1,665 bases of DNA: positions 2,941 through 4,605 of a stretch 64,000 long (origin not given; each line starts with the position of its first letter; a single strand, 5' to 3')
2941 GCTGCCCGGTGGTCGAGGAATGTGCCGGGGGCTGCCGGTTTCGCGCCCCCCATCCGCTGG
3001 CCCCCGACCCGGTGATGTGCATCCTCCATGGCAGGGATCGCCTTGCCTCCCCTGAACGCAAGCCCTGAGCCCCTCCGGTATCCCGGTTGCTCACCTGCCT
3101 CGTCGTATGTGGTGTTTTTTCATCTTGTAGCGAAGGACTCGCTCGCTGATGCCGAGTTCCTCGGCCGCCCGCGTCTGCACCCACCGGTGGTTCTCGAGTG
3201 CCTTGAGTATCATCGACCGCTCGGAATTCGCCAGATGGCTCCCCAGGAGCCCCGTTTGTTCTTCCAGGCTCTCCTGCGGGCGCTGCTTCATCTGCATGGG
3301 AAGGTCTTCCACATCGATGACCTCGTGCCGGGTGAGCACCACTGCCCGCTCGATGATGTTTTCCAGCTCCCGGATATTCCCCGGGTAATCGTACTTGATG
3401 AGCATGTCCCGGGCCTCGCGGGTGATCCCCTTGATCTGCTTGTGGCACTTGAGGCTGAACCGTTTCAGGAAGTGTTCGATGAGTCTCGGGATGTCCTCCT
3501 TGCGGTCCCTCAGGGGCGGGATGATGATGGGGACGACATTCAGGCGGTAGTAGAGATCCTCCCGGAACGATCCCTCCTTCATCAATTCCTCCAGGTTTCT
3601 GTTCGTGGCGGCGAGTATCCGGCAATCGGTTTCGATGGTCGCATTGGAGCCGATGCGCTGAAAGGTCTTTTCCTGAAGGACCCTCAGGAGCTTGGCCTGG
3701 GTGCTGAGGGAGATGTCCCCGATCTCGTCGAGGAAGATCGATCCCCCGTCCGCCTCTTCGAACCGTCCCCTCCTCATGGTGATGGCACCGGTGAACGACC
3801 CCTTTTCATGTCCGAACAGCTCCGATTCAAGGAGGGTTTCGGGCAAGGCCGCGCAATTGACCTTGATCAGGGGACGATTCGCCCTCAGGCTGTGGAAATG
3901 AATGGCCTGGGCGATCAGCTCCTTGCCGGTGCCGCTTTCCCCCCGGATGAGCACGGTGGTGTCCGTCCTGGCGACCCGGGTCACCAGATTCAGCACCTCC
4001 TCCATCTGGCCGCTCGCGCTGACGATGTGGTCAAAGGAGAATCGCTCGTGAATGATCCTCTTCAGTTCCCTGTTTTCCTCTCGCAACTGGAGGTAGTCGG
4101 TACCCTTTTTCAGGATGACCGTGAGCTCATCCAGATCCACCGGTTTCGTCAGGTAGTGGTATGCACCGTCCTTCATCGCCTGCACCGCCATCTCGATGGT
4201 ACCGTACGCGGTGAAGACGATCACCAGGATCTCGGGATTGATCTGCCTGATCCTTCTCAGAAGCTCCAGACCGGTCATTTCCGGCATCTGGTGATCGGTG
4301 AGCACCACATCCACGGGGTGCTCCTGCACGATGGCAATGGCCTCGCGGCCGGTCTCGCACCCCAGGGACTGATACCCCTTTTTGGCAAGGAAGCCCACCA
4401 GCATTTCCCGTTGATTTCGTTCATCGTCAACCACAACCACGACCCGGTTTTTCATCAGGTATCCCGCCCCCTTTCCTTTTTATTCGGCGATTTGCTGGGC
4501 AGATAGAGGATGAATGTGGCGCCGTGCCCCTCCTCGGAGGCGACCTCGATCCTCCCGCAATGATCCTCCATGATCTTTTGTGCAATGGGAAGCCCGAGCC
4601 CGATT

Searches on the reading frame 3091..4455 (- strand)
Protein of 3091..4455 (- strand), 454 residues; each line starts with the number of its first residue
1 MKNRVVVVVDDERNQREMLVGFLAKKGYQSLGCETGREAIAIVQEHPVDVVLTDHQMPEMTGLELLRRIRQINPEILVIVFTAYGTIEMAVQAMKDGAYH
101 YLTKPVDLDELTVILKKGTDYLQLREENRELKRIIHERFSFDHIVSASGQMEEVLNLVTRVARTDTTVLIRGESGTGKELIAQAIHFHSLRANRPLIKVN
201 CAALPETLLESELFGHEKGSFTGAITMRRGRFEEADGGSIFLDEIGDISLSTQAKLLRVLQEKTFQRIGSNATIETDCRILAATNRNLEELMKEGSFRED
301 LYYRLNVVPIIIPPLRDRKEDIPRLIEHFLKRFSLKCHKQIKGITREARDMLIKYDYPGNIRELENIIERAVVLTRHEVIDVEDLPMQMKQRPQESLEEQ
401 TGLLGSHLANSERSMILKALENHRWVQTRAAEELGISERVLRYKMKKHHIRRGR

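Call 3: search_protein_families(library=pfam, proteins=[window:3091-4455:-], max_evalue=0.1)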
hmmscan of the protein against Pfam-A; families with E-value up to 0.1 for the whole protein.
window:3091-4455:- (454 aa): 19 families
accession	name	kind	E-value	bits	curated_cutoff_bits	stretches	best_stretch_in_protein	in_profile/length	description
PF00158.32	Sigma54_activat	-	3.4e-72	242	20.2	1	145-310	2-167/168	Sigma-54 interaction domain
PF00072.30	Response_reg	-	1.4e-30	106.2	30.2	1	6-115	1-110/111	Response regulator receiver domain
PF25601.1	AAA_lid_14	-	1.6e-29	102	27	1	316-399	1-84/87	AAA+ ATPase lid domain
PF14532.12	Sigma54_activ_2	-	6e-17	62.6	25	1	147-315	3-138/138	Sigma-54 interaction domain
PF02954.25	HTH_8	-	1.4e-14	54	22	1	408-448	2-42/42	Bacterial regulatory protein, Fis family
PF07728.20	AAA_5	-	8.9e-08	32.7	22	1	168-288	2-125/139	AAA domain (dynein-related subfamily)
PF00493.29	MCM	-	2.7e-05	23.8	23.3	1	162-299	54-186/224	MCM P-loop domain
PF00004.35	AAA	-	8.2e-05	23.5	21.2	1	168-290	1-113/131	ATPase family associated with various cellular activities (AAA)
PF07726.17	AAA_3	-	0.0058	16.9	27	1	168-285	2-111/131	ATPase family associated with various cellular activities (AAA)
PF13191.12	AAA_16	-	0.0066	17.4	32.6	1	150-204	8-63/167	AAA ATPase domain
PF07724.20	AAA_2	-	0.009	16.5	27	1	166-293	4-132/166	AAA domain (Cdc48 subfamily)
PF18024.7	HTH_50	-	0.011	15.8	27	1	408-450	8-49/50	Helix-turn-helix domain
PF01078.27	Mg_chelatase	-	0.012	15.5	20.3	0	223-285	93-157/207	Magnesium chelatase, subunit ChlI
PF20274.4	cREC_REC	-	0.016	16.3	27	1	7-70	3-57/88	Cyclic-phosphate processing Receiver domain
PF20030.5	bpMoxR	-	0.027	14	27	0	225-285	88-145/205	MoxR domain in the MoxR-vWA-beta-propeller ternary systems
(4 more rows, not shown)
